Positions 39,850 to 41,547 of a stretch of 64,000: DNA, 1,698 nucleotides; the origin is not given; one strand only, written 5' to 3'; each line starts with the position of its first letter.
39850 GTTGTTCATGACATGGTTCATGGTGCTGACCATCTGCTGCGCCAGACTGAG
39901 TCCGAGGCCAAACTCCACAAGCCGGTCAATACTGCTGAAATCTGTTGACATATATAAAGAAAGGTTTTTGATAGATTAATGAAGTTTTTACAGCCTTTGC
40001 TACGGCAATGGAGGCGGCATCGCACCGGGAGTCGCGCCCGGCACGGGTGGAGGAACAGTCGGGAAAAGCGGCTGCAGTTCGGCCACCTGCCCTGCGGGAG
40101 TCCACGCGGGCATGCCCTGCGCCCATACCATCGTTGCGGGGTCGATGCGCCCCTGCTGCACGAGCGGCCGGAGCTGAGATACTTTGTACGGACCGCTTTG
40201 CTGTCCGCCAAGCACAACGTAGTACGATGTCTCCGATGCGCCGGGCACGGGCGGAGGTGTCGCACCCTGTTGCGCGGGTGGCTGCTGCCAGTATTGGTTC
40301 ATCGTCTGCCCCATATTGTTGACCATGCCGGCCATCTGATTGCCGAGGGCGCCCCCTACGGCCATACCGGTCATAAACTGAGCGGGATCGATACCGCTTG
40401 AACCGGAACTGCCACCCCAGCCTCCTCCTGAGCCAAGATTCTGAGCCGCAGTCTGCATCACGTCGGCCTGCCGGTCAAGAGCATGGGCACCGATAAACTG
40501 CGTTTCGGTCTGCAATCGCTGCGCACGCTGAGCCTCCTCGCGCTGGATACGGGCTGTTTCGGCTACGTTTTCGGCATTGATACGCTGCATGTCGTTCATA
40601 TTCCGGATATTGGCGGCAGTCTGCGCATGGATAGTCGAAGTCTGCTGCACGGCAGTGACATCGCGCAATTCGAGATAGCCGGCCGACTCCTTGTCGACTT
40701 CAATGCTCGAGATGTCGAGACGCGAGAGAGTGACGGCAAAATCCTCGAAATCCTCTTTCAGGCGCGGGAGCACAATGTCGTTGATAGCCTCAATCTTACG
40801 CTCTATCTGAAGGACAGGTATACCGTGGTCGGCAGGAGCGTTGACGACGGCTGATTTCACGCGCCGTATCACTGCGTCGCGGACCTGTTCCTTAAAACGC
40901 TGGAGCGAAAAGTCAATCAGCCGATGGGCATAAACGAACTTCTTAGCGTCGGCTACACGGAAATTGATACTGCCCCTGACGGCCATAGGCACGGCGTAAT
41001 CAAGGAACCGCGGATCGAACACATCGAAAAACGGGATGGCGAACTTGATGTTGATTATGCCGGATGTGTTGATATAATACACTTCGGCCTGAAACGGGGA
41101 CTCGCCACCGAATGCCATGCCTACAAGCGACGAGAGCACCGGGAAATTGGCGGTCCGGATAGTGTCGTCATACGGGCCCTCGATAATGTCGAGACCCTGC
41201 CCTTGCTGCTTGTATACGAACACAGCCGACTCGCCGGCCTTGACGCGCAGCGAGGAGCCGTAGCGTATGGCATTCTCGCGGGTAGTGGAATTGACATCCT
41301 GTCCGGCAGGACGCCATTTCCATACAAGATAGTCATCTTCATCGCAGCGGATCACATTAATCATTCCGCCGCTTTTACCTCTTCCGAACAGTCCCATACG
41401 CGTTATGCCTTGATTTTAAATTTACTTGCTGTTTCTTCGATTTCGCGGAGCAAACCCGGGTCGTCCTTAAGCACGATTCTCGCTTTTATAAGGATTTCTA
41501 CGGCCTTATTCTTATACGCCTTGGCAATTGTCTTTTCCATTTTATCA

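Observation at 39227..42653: SPFH/band-7 protein clustered with three DUF4339 (GYF-like) proteins, one carrying a TerB-like segment and a zinc ribbon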

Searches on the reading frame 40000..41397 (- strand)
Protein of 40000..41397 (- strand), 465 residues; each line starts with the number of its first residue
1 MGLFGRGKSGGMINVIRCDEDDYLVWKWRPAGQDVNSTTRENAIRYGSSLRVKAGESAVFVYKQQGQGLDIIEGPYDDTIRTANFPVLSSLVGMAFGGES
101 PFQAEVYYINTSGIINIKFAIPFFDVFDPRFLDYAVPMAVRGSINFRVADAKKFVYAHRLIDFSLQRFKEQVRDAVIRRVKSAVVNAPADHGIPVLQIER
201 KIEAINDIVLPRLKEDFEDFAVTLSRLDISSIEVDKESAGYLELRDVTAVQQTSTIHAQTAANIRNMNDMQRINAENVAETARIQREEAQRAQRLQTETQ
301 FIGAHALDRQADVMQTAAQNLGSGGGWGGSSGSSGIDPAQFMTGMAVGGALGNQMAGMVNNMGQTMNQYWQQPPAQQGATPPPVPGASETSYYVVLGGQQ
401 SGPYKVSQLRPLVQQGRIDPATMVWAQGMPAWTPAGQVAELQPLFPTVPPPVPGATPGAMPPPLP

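Call 3: search_protein_families(library=pfam, proteins=[window:40000-41397:-], max_evalue=1)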
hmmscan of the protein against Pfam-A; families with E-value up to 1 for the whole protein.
window:40000-41397:- (465 aa): 5 families
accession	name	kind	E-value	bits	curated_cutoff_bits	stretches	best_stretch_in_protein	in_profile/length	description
PF13421.11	Band_7_1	-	3.4e-24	86.1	24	1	40-237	7-198/211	SPFH domain-Band 7 family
PF14237.11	GYF_2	-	6.4e-19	67.9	25.8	1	392-441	1-50/50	GYF domain 2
PF01145.31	Band_7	-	0.00046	20.7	23.6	1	135-252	57-165/176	SPFH domain / Band 7 family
PF07318.18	DUF1464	-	0.099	12.2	23.5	1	175-302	40-152/327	Protein of unknown function (DUF1464)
PF20944.2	StcE_b-sandwich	-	0.16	12.5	27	1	37-66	39-68/75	Metalloprotease StcE, beta-sandwich domain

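Call 4: search_protein_families(library=ncbifam, proteins=[window:40000-41397:-], max_evalue=1)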
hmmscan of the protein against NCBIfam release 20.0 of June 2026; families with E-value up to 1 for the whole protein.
window:40000-41397:- (465 aa): 2 families
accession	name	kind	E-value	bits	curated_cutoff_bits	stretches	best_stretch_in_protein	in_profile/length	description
NF033761.1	gliding_GltJ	equivalog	5.1e-07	29.2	450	1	382-455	138-214/671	adventurous gliding motility protein GltJ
NF047569.1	LIC10421_LIC12816_fam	subfamily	0.021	14.9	100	1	263-321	53-111/111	LIC10421/LIC12816 family protein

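Call 5: search_protein_families(library=padloc, proteins=[window:40000-41397:-], max_evalue=1)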
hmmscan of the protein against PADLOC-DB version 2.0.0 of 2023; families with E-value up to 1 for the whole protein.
window:40000-41397:- (465 aa): 0 families

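Call 6: find_homologous_proteins(query=window:40000-41397:-)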
Query window:40000-41397:- (465 aa): 7948 proteins with E <= 0.001 among 8000 candidates; the best 120 are listed.
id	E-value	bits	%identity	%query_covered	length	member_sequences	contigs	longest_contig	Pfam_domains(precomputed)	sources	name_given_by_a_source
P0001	0.0e+0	1044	100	100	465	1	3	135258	PF13421.12,PF14237.12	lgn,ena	-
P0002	0.0e+0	1044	100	100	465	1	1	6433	PF13421.12,PF14237.12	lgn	-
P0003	0.0e+0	1042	99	100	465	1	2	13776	PF13421.12,PF14237.12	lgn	-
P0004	0.0e+0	1041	99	100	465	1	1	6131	PF13421.12,PF14237.12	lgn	-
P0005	0.0e+0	1041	99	100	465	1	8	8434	PF13421.12,PF14237.12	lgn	-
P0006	0.0e+0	1040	99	100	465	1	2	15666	PF13421.12,PF14237.12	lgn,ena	-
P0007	0.0e+0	1039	99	100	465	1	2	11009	PF13421.12,PF14237.12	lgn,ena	-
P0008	0.0e+0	1039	99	100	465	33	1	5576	PF13421.12,PF14237.12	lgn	-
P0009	0.0e+0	1039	99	100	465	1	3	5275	PF13421.12,PF14237.12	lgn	-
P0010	0.0e+0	1039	99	100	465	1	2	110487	PF13421.12,PF14237.12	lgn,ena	-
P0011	0.0e+0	1038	99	100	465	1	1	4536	PF13421.12,PF14237.12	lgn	-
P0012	0.0e+0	1036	99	100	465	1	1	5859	PF13421.12,PF14237.12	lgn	-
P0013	0.0e+0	1036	99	100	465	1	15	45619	PF13421.12,PF14237.12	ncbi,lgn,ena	-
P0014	0.0e+0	1036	99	100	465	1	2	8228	PF13421.12,PF14237.12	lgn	-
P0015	0.0e+0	1036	99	100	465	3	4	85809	PF13421.12,PF14237.12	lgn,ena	-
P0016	0.0e+0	1036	98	100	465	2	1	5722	PF13421.12,PF14237.12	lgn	-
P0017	0.0e+0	1035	99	100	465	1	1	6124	PF13421.12,PF14237.12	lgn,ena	-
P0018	0.0e+0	1035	99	100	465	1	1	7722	PF13421.12,PF14237.12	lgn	-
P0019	0.0e+0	1034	98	100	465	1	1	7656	PF13421.12,PF14237.12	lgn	-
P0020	0.0e+0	1034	99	100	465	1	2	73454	PF13421.12,PF14237.12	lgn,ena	-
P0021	0.0e+0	1034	98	100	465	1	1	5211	PF13421.12,PF14237.12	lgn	-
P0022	0.0e+0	1033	98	100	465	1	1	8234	PF13421.12,PF14237.12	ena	-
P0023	0.0e+0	1033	98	100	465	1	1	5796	PF13421.12,PF14237.12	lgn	-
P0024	0.0e+0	1032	99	100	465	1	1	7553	PF13421.12,PF14237.12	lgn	-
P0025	0.0e+0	1032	98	100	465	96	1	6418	PF13421.12,PF14237.12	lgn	-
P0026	0.0e+0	1031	98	100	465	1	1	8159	PF13421.12,PF14237.12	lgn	-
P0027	0.0e+0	1028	98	100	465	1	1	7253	PF13421.12,PF14237.12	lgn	-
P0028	0.0e+0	1023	98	100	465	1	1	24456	PF13421.12,PF14237.12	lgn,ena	-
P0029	2.1e-252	856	82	100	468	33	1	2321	PF13421.12,PF14237.12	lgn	-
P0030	6.7e-251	851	81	100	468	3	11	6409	PF13421.12,PF14237.12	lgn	-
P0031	1.1e-244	830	80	96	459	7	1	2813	PF01145.32,PF13421.12,PF14237.12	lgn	-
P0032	6.8e-243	824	78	99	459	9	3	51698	PF01145.32,PF13421.12,PF14237.12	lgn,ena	-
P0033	2.3e-242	823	76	100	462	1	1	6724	PF01145.32,PF13421.12,PF14237.12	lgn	-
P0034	7.4e-212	722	99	71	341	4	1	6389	PF13421.12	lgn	-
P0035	2.6e-211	720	70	96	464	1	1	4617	PF01145.32,PF13421.12,PF14237.12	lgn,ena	-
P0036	4.1e-209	713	70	96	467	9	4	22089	PF13421.12,PF14237.12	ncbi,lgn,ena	-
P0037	5.4e-209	713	69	96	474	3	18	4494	PF01145.32,PF13421.12,PF14237.12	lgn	-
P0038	6.9e-209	712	69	96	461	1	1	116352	PF13421.12,PF14237.12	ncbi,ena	-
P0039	1.0e-208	712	66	97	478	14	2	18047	PF13421.12,PF14237.12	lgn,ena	-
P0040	1.8e-207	708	69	97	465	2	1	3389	PF13421.12,PF14237.12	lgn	-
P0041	2.3e-207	707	68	100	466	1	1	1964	PF01145.32,PF13421.12,PF14237.12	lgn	-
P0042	3.1e-207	707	69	96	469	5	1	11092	PF01145.32,PF13421.12,PF14237.12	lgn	-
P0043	8.2e-207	706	68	96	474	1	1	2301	PF01145.32,PF13421.12,PF14237.12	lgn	-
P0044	1.2e-206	705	67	100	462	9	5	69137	PF13421.12,PF14237.12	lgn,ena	-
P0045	1.3e-206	705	66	95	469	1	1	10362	PF01145.32,PF13421.12,PF14237.12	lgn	-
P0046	1.4e-206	705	69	96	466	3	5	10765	PF01145.32,PF13421.12,PF14237.12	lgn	-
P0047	1.9e-206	704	68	97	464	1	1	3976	PF13421.12,PF14237.12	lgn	-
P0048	3.1e-206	704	69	96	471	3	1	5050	PF13421.12,PF14237.12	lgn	-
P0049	4.5e-206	703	67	100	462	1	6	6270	PF01145.32,PF13421.12,PF14237.12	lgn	-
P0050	5.8e-205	699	67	96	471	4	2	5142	PF01145.32,PF13421.12,PF14237.12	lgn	-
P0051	1.7e-203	695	67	96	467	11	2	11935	PF01145.32,PF13421.12,PF14237.12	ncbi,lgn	-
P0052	2.2e-203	694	66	95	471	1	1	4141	PF01145.32,PF13421.12,PF14237.12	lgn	-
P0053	3.1e-203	694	68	97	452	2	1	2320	PF13421.12,PF14237.12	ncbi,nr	ncbi:MAG: SPFH domain-containing protein [Muribaculaceae bacterium]|nr:SPFH domain-containing protei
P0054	1.0e-202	692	67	98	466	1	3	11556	PF13421.12,PF14237.12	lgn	-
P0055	3.9e-202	690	66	100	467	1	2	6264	PF13421.12,PF14237.12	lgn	-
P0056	6.7e-202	689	67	97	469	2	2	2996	PF13421.12,PF14237.12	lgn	-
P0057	1.0e-201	689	66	98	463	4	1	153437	PF13421.12,PF14237.12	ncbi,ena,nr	ncbi:MAG: DUF4339 domain-containing protein [Bacteroidales bacterium]|nr:DUF4339 domain-containing p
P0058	2.1e-201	688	65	95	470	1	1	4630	PF01145.32,PF13421.12,PF14237.12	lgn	-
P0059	4.1e-201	687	67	100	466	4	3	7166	PF13421.12,PF14237.12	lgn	-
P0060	2.5e-200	684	67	100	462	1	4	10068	PF01145.32,PF13421.12,PF14237.12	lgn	-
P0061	2.8e-200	684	64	97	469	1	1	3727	PF01145.32,PF13421.12,PF14237.12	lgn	-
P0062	6.1e-200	683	67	96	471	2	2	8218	PF13421.12,PF14237.12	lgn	-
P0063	7.4e-199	679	66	97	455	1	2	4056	PF01145.32,PF13421.12,PF14237.12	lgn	-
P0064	7.6e-199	679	66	96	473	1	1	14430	PF13421.12,PF14237.12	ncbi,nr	ncbi:MAG: SPFH domain-containing protein [Bacteroides sp.]|nr:SPFH domain-containing protein [Bacter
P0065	2.3e-198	678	63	96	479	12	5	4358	PF13421.12,PF14237.12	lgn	-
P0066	2.9e-198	677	63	94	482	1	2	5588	PF13421.12,PF14237.12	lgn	-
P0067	3.8e-197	674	65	96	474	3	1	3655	PF01145.32,PF13421.12,PF14237.12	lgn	-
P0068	3.9e-197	674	63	95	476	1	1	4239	PF01145.32,PF13421.12,PF14237.12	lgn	-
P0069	1.2e-196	672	64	97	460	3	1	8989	PF01145.32,PF13421.12,PF14237.12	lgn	-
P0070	3.5e-195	667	64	98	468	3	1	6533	PF13421.12,PF14237.12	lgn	-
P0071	1.4e-194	665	62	97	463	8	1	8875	PF13421.12,PF14237.12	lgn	-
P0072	2.7e-193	661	62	97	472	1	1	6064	PF01145.32,PF13421.12,PF14237.12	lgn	-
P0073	8.5e-193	659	65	96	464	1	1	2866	PF13421.12,PF14237.12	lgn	-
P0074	1.3e-191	655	64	100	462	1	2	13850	PF13421.12,PF14237.12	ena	-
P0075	2.1e-190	651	62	92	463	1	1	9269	PF01145.32,PF13421.12,PF14237.12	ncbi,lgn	-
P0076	1.4e-188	645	66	93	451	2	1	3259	PF01145.32,PF13421.12,PF14237.12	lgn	-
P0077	2.9e-188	644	67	93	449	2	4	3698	PF01145.32,PF13421.12,PF14237.12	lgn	-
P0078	4.0e-188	644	64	95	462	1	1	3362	PF13421.12,PF14237.12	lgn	-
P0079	3.6e-187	641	63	96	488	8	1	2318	PF01145.32,PF13421.12,PF14237.12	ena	-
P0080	2.1e-186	638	64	96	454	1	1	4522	PF01145.32,PF13421.12,PF14237.12,PF02213.22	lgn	-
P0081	8.0e-185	633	64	93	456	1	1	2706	PF01145.32,PF13421.12,PF14237.12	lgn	-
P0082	3.6e-184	631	61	96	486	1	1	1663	PF13421.12,PF14237.12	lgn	-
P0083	8.1e-184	630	65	96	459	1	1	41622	PF13421.12,PF14237.12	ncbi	-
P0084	9.1e-184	630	60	96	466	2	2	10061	PF13421.12,PF14237.12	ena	-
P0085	1.3e-183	629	63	96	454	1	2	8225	PF01145.32,PF13421.12,PF14237.12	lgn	-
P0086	3.9e-182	624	61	96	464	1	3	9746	PF13421.12,PF14237.12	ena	-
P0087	1.3e-181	622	62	96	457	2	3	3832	PF01145.32,PF13421.12,PF14237.12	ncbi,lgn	-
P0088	1.5e-181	622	62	96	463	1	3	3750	PF13421.12,PF14237.12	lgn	-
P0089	2.9e-181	621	62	93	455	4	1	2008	PF13421.12,PF14237.12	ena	-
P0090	6.1e-181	620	61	93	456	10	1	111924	PF13421.12,PF14237.12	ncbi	-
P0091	7.1e-181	620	61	96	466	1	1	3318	PF13421.12,PF14237.12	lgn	-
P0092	7.9e-181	620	62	96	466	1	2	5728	PF01145.32,PF13421.12,PF14237.12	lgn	-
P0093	1.2e-180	619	62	93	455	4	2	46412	PF13421.12,PF14237.12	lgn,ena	-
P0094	3.0e-180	618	60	96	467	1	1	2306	PF13421.12,PF14237.12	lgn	-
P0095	7.8e-180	617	63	96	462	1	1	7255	PF13421.12,PF14237.12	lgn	-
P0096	1.5e-179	616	61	96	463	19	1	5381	PF13421.12,PF14237.12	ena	-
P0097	1.7e-179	615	60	93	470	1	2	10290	PF13421.12,PF14237.12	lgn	-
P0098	2.9e-179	615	59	96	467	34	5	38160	PF13421.12,PF14237.12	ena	-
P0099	2.9e-179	615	60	96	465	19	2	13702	PF13421.12,PF14237.12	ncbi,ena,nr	ncbi:MAG: SPFH domain-containing protein [Bacteroidales bacterium]|nr:SPFH domain-containing protein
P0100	4.0e-179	614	61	96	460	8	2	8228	PF13421.12,PF14237.12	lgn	-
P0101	6.9e-179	613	59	96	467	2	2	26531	PF13421.12,PF14237.12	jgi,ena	-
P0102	9.0e-179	613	63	96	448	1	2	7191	PF13421.12,PF14237.12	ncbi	-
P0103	9.3e-179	613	60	96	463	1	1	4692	PF13421.12,PF14237.12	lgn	-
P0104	1.3e-178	613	59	93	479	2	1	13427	PF13421.12,PF14237.12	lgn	-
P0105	1.4e-178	612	61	96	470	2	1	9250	PF13421.12,PF14237.12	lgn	-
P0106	1.5e-178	612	60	96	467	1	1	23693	PF13421.12,PF14237.12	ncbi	-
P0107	2.2e-178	612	63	96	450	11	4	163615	PF13421.12,PF14237.12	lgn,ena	-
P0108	2.5e-178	612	59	96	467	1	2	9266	PF13421.12,PF14237.12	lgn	-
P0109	2.5e-178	612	59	96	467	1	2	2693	PF13421.12,PF14237.12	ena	-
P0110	2.6e-178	612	62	96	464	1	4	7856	PF13421.12,PF14237.12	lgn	-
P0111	3.7e-178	611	59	93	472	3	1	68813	PF13421.12,PF14237.12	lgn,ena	-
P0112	5.0e-178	611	63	96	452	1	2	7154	PF13421.12,PF14237.12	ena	-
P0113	5.4e-178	611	63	96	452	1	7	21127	PF13421.12,PF14237.12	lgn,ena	-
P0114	6.4e-178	610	61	96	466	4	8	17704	PF13421.12,PF14237.12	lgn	-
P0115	8.0e-178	610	59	96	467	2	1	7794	PF13421.12,PF14237.12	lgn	-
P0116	9.7e-178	610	63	96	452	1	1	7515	PF13421.12,PF14237.12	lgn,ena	-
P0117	1.1e-177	610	63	96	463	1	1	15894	PF13421.12,PF14237.12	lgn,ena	-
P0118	1.3e-177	609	60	93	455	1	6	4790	PF13421.12,PF14237.12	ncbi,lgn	-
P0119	1.6e-177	609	60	96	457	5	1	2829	PF13421.12,PF14237.12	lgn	-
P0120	1.9e-177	609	61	96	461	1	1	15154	PF13421.12,PF14237.12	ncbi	-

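Call 9: find_encoding_contigs(protein=P0057, flank=6000, max_places=2)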
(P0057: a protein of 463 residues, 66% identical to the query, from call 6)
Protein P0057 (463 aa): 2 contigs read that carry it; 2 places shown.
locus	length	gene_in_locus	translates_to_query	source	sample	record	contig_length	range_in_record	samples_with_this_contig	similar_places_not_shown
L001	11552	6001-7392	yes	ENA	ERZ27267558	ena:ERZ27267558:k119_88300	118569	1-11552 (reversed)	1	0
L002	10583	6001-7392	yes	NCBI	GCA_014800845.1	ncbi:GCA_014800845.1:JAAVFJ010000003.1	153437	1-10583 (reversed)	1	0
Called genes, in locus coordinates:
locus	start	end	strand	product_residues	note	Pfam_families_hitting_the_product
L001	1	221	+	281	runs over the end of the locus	PF01618:MotA_ExbB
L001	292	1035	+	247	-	PF02472:ExbD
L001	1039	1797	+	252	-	PF02472:ExbD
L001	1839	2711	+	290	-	PF28545:1TM_TonB_rel, PF03544:TonB_C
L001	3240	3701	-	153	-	PF00578:AhpC-TSA, PF08534:Redoxin, PF13911:AhpC-TSA_2 (weak)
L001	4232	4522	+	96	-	-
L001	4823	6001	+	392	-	PF14237:GYF_2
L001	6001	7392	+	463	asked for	PF13421:Band_7_1, PF14237:GYF_2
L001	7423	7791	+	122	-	PF14237:GYF_2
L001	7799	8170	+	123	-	-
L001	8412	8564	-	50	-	-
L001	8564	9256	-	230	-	-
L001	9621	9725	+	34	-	-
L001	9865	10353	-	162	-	PF00665:rve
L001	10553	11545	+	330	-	PF13384:HTH_23 (faint), PF13936:HTH_38, PF00665:rve (faint)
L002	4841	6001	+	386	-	PF14237:GYF_2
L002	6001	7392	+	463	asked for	PF13421:Band_7_1, PF14237:GYF_2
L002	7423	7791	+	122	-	PF14237:GYF_2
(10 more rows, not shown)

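Call 10: find_encoding_contigs(protein=P0090, flank=6000, max_places=2)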
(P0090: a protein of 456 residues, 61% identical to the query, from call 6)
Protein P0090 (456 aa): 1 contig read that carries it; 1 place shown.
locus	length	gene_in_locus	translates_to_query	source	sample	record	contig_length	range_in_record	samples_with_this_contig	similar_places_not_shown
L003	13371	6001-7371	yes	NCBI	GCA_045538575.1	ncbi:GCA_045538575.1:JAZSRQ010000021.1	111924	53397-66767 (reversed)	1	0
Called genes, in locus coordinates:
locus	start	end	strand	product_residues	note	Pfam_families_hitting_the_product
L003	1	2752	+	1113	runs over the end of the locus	PF17757:UvrB_inter, PF02559:CarD_TRCF_RID, PF00270:DEAD, PF04851:ResIII (weak), PF00271:Helicase_C, PF03461:TRCF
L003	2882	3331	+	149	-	PF09424:YqeY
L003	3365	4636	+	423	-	PF02403:Seryl_tRNA_N, PF00587:tRNA-synt_2b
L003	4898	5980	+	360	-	-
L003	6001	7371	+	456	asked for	PF13421:Band_7_1, PF14237:GYF_2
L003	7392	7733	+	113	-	PF14237:GYF_2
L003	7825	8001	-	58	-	-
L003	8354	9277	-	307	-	PF02016:Peptidase_S66, PF17676:Peptidase_S66C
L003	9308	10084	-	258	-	PF04055:Radical_SAM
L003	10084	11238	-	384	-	PF13173:AAA_14, PF13635:DUF4143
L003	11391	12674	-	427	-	PF05448:AXE1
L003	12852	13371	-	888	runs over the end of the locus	PF26120:CBM_1st_SusF (faint), PF13290:CHB_HEX_C_1, PF13287:Fn3_assoc, PF13290:CHB_HEX_C_1, PF13287:Fn3_assoc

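Call 29: find_related_loci(query=A2, collection=genome_contigs, flank=5000)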
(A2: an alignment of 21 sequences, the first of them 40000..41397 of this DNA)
Query A2 (465 aa) in genome_contigs; peptide patterns used: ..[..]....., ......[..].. (x = any residue, [..] = any of these).
599 stretches matched a pattern (row limit reached: there are more); 433 encode a relative of the query (tblastn E <= 1e-3); the best 80 are kept; 80 distinct loci.
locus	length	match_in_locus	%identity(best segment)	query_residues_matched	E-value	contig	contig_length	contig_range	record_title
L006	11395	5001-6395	98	1-465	0e+0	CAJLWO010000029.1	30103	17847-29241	MAG TPA_asm: uncultured Bacteroidales bacterium isolate ERR321580-bin.36 genome assembly, contig: NODE_1096_length_30103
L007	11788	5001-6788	78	1-460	0e+0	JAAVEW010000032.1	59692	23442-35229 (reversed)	MAG: Barnesiella sp. isolate Mgla_MAG_42-bin_4 c_000000048045, whole genome shotgun sequence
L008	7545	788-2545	70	1-445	0e+0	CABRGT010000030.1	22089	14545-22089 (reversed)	MAG TPA_asm: uncultured Porphyromonadaceae bacterium isolate MGYG-HGUT-01242 genome assembly, contig: GUT_GENOME094321_3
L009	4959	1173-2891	67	1-445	0e+0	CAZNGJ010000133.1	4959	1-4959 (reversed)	MAG TPA_asm: uncultured Bacteroides sp. isolate SRP199465_co2_553 genome assembly, contig: NODE_50688_length_4959_cov_18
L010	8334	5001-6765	67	1-445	0e+0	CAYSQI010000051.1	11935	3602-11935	MAG TPA_asm: uncultured Bacteroides sp. isolate SRP313737_co1_380 genome assembly, contig: NODE_8210_length_11935_cov_32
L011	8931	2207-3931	62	12-445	2e-177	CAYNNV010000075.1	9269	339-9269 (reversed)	MAG TPA_asm: uncultured Sangeribacter sp. isolate SRP199465_co2_282 genome assembly, contig: NODE_23513_length_9269_cov_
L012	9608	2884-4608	61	1-460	6e-176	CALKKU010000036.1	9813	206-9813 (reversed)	MAG TPA_asm: uncultured Bacteroidales bacterium isolate ERR2619720_bin.58_CONCOCT_v1.1_MAG genome assembly, contig: ERZ1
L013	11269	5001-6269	63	12-445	2e-173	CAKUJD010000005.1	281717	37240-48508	MAG: uncultured Muribaculaceae bacterium isolate REFINED_METABAT215_TOP10_CONTIGS_1500_ASSEMBLY_K77_MERGED__Hadza_MoBio_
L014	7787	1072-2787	59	1-445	4e-173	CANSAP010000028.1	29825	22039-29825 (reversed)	MAG TPA_asm: uncultured Bacteroidales bacterium isolate SRR15510219_bin.29_metawrap_v1.3_MAG genome assembly, contig: NO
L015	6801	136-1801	60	12-447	3e-170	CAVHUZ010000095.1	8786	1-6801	Bacteroidaceae bacterium isolate H07677-L1_cleanbin_000034 genome assembly, contig: Spades_H07677-L1_contig_4998, whole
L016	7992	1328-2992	61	13-449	1e-168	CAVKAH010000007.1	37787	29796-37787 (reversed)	Oscillospiraceae bacterium isolate H07683-L1_cleanbin_000028 genome assembly, contig: Spades_H07683-L1_contig_628, whole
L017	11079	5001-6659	63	1-445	5e-163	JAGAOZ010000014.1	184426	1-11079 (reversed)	MAG: Alistipes sp. isolate RGIG8642 Water_deer_Cecum.Co__c483920, whole genome shotgun sequence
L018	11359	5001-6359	61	1-448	8e-162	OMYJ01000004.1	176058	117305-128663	uncultured Bacteroidales bacterium isolate RUG083 genome assembly, contig: scaffold_11, whole genome shotgun sequence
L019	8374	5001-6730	62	1-445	1e-161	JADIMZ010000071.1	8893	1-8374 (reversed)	MAG: Candidatus Pullibacteroides excrementavium isolate 2889 A2M15__C235226_L8893_SRR9113710, whole genome shotgun seque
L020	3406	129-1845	62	1-449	1e-168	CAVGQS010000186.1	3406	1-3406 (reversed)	Lactococcus garvieae isolate H07613-L1_cleanbin_000007 genome assembly, contig: Spades_H07613-L1_contig_8905, whole geno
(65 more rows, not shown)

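Call 68: search_dna_similar(query=window:40000-41397:-, collection=phages, mode=protein, max_rows=10)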
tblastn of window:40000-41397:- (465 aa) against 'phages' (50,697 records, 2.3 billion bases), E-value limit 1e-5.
Records with a match: 2; places in all: 2; records where one place covers at least 80% of the query: 1.
Best place of each record, by identity: <60% 2.
By first word of the organism name: Bacteriophage 2.
By host as written in the record: - 2.
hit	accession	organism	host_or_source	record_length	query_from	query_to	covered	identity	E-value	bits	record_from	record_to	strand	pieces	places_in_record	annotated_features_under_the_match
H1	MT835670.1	Bacteriophage sp.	human fecal samples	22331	1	441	95%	46.7%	4e-106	352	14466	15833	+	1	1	record has no annotation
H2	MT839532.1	Bacteriophage sp.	human fecal samples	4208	1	172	37%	29.0%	1e-7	60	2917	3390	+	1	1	record has no annotation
